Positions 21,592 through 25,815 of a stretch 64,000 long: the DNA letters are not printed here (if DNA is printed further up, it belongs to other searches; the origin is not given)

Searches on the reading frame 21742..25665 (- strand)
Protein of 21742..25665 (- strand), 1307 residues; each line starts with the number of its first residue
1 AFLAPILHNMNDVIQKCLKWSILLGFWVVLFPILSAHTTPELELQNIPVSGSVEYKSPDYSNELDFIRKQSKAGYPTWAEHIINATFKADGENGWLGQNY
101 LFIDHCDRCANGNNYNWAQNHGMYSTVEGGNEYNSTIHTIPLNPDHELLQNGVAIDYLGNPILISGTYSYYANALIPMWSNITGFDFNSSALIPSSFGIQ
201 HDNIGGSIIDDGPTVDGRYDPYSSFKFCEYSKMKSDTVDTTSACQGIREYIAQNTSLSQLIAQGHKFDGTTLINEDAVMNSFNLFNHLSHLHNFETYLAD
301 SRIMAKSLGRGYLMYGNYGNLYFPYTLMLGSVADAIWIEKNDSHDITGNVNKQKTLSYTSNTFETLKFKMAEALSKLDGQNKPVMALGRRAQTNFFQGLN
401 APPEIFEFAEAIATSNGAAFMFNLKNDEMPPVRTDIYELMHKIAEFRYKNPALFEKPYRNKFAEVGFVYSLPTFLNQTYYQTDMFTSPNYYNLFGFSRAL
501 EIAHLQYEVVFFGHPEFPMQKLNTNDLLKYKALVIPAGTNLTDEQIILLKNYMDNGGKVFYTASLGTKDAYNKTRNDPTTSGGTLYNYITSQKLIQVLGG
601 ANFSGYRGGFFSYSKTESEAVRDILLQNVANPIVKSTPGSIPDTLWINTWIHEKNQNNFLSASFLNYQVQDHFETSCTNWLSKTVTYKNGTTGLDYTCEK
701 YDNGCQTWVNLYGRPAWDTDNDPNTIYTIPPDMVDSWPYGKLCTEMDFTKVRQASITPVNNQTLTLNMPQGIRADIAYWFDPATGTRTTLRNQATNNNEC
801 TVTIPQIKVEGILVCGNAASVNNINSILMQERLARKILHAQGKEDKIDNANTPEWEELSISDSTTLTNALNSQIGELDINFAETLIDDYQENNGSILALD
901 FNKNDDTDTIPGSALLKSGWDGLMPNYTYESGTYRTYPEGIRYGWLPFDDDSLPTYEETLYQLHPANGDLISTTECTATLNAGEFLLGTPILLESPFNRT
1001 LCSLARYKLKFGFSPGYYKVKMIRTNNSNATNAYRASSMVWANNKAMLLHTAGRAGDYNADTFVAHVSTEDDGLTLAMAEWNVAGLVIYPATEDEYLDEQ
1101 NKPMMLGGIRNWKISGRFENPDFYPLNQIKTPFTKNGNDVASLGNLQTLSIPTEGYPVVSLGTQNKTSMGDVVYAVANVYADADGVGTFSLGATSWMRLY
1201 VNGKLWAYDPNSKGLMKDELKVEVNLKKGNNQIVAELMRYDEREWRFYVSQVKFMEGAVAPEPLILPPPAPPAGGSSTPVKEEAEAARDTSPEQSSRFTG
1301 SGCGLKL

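Call 26: search_protein_families(library=pfam, proteins=[window:21742-25665:-], max_evalue=0.001)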
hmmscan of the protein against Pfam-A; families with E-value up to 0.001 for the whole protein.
window:21742-25665:- (1307 aa): 1 family
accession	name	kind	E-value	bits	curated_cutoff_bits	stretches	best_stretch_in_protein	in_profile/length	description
PF09822.16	ABC_transp_aux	-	0.00055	19.7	34.7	0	524-572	41-89/288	ABC-type uncharacterized transport system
